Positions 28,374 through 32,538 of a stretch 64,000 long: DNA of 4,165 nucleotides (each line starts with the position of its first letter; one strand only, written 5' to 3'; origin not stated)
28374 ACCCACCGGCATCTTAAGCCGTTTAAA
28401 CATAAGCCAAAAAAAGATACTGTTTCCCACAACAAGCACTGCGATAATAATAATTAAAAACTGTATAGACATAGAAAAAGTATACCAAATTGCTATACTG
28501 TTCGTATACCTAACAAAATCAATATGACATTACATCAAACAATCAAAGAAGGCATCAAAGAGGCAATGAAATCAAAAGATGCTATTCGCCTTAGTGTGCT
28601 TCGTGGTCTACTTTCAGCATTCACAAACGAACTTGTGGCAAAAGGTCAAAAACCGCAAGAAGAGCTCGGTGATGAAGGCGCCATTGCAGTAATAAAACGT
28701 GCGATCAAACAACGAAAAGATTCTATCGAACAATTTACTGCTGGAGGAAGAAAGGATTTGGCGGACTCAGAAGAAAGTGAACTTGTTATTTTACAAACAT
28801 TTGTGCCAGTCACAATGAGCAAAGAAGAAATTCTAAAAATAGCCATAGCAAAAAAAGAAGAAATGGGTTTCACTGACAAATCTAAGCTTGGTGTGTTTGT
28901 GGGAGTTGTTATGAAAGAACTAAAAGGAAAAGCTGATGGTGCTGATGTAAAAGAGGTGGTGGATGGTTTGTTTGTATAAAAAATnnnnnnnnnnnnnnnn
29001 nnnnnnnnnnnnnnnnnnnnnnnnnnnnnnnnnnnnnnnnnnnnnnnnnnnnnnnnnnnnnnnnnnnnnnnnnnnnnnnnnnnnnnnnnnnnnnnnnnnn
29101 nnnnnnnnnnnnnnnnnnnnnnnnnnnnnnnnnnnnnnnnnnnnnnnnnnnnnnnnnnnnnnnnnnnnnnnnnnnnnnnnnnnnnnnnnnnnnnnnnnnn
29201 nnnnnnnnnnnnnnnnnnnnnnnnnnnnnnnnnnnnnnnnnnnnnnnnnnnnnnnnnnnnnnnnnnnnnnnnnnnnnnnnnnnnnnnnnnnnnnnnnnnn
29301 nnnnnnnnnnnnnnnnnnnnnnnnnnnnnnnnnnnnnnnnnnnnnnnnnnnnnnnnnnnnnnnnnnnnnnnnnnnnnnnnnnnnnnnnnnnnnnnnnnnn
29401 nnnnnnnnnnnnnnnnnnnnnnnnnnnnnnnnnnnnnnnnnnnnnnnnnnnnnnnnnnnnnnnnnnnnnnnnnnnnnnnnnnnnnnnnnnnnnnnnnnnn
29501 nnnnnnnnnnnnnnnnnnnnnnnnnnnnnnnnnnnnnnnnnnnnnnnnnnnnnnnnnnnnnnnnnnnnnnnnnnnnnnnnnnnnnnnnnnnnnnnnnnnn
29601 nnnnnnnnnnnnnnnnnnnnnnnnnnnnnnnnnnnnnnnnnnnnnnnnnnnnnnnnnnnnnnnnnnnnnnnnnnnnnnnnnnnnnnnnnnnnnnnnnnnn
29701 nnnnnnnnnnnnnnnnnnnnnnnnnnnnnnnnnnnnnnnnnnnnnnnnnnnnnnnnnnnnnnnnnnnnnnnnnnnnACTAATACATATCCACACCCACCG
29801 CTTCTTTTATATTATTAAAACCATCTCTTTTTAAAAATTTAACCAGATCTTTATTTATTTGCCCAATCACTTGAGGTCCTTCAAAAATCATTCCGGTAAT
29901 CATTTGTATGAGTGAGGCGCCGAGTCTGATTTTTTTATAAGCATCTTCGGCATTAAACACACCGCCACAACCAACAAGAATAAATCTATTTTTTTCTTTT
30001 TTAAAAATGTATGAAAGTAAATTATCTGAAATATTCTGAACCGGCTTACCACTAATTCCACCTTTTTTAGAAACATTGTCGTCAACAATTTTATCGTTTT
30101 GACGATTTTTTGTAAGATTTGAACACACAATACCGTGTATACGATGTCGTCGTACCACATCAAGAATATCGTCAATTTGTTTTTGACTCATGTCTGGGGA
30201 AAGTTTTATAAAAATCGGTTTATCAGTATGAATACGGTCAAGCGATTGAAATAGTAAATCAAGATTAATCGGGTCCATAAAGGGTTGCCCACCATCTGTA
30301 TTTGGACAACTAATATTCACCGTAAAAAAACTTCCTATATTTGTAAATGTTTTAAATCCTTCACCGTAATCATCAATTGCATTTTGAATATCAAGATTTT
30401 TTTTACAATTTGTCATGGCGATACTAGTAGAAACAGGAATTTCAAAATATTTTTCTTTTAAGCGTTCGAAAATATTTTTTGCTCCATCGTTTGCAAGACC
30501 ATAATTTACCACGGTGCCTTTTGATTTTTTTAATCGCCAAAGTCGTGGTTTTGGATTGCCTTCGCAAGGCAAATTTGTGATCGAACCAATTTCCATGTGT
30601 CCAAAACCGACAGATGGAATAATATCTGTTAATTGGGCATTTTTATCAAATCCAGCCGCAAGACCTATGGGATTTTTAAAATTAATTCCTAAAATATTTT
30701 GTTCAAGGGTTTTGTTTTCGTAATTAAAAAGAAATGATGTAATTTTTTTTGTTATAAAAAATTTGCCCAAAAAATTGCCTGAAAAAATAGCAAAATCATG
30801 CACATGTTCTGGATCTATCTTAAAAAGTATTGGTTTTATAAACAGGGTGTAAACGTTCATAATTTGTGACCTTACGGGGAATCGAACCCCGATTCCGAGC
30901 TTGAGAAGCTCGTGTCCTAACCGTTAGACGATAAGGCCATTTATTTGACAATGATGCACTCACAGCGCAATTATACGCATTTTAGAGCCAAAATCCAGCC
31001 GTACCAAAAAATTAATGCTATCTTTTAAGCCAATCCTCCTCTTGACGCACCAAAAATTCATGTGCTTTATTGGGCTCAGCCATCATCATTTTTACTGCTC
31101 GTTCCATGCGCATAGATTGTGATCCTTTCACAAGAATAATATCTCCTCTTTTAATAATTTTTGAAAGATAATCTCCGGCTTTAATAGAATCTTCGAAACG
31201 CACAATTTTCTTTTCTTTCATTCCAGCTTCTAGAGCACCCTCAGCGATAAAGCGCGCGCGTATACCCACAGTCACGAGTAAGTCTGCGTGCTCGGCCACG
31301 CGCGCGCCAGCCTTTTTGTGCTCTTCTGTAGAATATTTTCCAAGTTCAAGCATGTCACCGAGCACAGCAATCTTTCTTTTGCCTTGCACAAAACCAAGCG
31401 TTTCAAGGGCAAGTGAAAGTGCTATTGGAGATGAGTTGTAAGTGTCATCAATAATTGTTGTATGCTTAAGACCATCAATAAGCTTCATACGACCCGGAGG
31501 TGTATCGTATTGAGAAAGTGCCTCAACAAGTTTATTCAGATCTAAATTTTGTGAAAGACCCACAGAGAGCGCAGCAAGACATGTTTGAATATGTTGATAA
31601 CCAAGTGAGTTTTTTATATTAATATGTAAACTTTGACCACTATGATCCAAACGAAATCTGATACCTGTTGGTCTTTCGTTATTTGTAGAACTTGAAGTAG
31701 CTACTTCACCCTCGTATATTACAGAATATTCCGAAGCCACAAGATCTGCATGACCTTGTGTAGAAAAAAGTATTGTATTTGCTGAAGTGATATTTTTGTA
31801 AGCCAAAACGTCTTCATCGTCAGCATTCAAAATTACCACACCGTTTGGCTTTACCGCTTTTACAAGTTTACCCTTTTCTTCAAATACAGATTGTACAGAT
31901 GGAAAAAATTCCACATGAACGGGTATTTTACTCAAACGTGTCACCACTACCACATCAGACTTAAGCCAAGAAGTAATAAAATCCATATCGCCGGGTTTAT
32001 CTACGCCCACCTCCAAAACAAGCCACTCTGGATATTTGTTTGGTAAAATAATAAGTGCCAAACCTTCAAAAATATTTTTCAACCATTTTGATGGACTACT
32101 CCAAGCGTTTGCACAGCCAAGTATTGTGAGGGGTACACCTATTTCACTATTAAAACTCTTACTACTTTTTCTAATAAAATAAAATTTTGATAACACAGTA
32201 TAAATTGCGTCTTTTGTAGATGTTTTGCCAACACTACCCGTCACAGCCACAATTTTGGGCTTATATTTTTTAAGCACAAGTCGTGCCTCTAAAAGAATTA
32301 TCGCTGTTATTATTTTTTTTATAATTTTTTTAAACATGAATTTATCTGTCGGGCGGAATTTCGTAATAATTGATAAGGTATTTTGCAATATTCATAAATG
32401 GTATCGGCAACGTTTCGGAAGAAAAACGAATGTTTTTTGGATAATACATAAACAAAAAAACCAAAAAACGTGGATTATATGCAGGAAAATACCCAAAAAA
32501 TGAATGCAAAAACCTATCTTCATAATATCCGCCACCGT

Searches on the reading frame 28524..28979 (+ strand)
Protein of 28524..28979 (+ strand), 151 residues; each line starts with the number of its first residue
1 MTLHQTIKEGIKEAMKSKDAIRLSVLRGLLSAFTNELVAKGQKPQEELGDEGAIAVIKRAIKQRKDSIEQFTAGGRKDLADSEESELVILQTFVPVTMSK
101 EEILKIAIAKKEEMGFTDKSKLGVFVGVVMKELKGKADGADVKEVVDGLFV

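Call 59: search_protein_families(library=pfam, max_evalue=0.01, proteins=[window:28524-28979:+])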
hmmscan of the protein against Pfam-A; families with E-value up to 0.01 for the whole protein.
window:28524-28979:+ (151 aa): 2 families
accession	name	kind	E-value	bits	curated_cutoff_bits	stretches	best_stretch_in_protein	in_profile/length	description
PF09424.15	YqeY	-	4.9e-38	130.9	27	1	5-147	2-140/143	Yqey-like protein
PF02637.23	GatB_Yqey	-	7.8e-07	29.5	27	1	116-146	114-144/148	GatB domain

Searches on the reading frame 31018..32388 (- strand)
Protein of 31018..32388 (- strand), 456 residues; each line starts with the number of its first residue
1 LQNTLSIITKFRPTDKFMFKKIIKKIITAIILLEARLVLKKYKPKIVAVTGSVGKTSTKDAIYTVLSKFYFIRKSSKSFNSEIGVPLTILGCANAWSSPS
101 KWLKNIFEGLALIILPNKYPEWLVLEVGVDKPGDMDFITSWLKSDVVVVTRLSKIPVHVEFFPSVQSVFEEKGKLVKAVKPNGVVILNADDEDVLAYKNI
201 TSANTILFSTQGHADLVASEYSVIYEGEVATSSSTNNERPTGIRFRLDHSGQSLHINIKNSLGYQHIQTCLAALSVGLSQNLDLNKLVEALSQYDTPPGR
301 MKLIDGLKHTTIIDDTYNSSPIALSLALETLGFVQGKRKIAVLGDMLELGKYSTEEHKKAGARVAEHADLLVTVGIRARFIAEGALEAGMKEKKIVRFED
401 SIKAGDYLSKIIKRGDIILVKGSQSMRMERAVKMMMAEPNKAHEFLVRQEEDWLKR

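Call 62: search_protein_families(library=pfam, max_evalue=0.00001, proteins=[window:31018-32388:-])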
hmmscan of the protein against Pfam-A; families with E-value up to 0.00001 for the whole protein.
window:31018-32388:- (456 aa): 2 families
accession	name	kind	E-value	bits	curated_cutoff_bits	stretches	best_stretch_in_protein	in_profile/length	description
PF08245.18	Mur_ligase_M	-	9.7e-22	78.3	24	1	49-235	1-173/200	Mur ligase middle domain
PF02875.26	Mur_ligase_C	-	8e-20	72.4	28.4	1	299-423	1-126/127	Mur ligase, glutamate ligase domain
